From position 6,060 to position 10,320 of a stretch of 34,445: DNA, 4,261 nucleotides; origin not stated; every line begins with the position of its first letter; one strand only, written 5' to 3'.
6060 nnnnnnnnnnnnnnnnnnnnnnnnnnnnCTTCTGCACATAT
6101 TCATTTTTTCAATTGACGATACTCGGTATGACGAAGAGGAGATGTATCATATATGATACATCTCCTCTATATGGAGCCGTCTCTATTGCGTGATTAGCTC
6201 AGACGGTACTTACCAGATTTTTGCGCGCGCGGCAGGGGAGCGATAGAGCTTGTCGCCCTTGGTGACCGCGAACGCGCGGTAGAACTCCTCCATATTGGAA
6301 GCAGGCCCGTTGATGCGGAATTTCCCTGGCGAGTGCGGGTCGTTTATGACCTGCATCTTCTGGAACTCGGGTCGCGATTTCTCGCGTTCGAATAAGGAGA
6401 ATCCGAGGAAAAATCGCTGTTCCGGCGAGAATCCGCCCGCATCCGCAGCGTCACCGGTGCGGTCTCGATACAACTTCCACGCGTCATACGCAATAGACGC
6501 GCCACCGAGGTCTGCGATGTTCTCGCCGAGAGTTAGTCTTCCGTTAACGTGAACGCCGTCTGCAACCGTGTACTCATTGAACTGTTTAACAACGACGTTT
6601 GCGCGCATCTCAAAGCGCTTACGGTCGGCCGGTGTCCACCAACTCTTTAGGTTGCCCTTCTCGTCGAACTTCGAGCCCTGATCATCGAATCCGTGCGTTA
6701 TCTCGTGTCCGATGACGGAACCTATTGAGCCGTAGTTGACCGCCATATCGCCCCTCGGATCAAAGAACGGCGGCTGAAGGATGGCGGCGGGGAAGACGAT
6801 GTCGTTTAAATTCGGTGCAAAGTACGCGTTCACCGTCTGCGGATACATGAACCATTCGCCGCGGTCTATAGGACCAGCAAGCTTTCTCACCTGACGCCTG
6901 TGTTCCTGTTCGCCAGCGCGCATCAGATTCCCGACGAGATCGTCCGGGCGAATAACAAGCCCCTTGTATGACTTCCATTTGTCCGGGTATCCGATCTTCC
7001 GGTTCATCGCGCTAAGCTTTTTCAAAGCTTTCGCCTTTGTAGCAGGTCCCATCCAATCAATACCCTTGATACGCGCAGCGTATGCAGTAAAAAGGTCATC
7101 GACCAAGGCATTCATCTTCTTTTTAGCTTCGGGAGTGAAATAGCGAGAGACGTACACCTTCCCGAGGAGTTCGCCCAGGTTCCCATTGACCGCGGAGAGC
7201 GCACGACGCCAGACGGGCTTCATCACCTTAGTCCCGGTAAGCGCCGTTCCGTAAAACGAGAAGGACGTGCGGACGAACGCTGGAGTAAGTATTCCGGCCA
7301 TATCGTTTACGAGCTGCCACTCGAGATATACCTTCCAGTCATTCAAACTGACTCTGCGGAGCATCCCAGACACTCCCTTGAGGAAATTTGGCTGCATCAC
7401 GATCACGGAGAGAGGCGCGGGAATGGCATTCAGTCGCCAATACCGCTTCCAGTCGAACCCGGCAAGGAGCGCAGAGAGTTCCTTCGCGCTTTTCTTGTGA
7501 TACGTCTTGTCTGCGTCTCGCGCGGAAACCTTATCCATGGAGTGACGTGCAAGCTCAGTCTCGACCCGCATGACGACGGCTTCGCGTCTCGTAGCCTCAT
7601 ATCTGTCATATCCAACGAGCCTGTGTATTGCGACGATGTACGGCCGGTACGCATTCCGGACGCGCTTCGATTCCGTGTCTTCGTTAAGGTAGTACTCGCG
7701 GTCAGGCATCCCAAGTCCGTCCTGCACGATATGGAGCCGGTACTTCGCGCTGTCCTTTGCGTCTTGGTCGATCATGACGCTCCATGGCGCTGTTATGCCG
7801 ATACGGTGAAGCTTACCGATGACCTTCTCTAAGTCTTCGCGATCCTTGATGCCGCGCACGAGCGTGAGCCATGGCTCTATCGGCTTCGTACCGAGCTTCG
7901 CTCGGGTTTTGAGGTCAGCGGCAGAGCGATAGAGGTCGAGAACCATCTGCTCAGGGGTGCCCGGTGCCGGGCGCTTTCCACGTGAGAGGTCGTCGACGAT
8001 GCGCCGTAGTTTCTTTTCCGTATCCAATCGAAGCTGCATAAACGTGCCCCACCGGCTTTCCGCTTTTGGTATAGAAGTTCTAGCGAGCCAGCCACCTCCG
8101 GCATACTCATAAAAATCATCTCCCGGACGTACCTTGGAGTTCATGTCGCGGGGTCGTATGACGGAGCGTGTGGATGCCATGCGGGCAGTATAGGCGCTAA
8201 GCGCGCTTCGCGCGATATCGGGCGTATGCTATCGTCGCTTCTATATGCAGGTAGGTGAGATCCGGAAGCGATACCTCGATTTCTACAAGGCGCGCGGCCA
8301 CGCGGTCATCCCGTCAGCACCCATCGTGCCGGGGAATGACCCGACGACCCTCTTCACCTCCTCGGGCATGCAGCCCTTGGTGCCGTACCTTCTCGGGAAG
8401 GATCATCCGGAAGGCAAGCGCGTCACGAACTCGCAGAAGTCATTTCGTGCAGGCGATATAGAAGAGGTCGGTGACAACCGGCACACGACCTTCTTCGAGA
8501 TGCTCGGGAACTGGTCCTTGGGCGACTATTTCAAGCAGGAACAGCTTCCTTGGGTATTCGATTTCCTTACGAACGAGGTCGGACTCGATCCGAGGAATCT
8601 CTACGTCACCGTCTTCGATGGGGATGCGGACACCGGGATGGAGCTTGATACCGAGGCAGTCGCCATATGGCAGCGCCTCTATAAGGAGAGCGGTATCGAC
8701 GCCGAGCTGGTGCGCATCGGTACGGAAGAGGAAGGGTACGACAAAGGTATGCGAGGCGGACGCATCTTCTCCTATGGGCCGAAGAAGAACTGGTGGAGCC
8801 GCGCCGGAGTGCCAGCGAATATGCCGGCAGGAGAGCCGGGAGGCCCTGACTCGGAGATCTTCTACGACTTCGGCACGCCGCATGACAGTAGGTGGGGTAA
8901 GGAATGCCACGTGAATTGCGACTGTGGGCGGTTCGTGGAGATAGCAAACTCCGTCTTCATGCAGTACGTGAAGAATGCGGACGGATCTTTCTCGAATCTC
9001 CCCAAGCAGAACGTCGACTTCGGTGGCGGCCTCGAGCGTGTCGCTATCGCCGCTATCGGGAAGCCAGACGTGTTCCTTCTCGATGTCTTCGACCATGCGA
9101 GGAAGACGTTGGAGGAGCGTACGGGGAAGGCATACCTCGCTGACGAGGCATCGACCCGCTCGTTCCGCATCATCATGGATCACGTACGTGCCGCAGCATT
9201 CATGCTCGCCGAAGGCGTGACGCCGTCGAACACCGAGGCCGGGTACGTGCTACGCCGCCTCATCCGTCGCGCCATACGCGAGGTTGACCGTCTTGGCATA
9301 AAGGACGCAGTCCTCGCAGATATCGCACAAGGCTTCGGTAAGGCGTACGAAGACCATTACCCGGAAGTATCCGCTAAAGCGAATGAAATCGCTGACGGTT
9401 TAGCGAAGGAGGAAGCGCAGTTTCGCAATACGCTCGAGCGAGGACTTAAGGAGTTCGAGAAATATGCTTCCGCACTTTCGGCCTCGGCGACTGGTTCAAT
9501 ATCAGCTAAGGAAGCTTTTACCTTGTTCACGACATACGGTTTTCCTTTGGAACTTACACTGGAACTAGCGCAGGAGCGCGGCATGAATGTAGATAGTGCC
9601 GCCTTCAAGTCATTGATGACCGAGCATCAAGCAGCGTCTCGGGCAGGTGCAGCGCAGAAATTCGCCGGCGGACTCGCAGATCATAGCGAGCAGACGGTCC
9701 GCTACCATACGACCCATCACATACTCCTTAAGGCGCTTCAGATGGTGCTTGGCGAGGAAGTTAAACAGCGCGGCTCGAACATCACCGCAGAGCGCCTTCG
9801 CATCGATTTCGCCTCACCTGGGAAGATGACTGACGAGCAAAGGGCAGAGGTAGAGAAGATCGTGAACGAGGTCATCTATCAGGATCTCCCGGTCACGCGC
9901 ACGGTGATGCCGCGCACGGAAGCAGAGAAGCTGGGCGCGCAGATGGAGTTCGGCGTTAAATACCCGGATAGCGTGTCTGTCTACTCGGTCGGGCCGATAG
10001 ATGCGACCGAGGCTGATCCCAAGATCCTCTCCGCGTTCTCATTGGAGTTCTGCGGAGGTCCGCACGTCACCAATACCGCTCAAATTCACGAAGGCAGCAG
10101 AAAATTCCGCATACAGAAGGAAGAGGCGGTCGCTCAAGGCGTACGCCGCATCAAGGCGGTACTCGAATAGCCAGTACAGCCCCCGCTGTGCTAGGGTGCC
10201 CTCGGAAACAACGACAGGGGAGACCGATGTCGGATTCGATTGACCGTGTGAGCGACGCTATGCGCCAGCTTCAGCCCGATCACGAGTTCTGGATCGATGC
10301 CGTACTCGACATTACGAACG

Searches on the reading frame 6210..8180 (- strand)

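Call 6: search_protein_families(library=pfam, proteins=[window:6210-8180:-], max_evalue=0.001)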
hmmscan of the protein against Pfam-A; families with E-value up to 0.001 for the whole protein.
window:6210-8180:- (656 aa): 2 families
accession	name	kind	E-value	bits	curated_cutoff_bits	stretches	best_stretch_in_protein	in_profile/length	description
PF05649.18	Peptidase_M13_N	-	3.3e-113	379.4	32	1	19-399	1-381/381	Peptidase family M13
PF01431.27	Peptidase_M13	-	1.1e-70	237.9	24.5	1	451-651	1-203/205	Peptidase family M13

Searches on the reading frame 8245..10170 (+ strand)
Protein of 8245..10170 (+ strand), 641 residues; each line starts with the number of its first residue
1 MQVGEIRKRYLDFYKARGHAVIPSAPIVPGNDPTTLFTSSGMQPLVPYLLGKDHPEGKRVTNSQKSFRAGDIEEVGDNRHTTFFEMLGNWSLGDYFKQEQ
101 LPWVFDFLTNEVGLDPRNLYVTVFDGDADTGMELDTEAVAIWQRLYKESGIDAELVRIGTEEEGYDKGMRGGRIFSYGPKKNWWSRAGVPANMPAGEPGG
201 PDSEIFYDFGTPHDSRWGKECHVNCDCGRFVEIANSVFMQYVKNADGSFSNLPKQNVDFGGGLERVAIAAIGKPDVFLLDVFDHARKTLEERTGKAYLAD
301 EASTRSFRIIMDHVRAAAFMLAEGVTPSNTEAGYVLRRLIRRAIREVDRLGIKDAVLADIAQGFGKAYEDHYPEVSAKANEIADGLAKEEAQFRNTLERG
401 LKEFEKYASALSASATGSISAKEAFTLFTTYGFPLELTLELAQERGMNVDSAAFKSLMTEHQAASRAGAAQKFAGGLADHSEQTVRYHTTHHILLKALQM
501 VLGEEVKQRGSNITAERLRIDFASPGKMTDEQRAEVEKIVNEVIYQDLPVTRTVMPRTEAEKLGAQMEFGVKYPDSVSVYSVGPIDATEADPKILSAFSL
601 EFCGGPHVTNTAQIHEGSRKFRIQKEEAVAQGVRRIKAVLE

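Call 15: search_protein_families(library=pfam, proteins=[window:8245-10170:+], max_evalue=0.001)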
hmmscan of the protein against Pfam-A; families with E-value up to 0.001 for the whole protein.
window:8245-10170:+ (641 aa): 2 families
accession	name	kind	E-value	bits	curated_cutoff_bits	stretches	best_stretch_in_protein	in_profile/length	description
PF01411.24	tRNA-synt_2c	-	2.6e-125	419.5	30.3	1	5-489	1-450/552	tRNA synthetases class II (A)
PF07973.19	tRNA_SAD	-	9.4e-12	45.2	24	1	577-636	1-43/44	Threonyl and Alanyl tRNA synthetase second additional domain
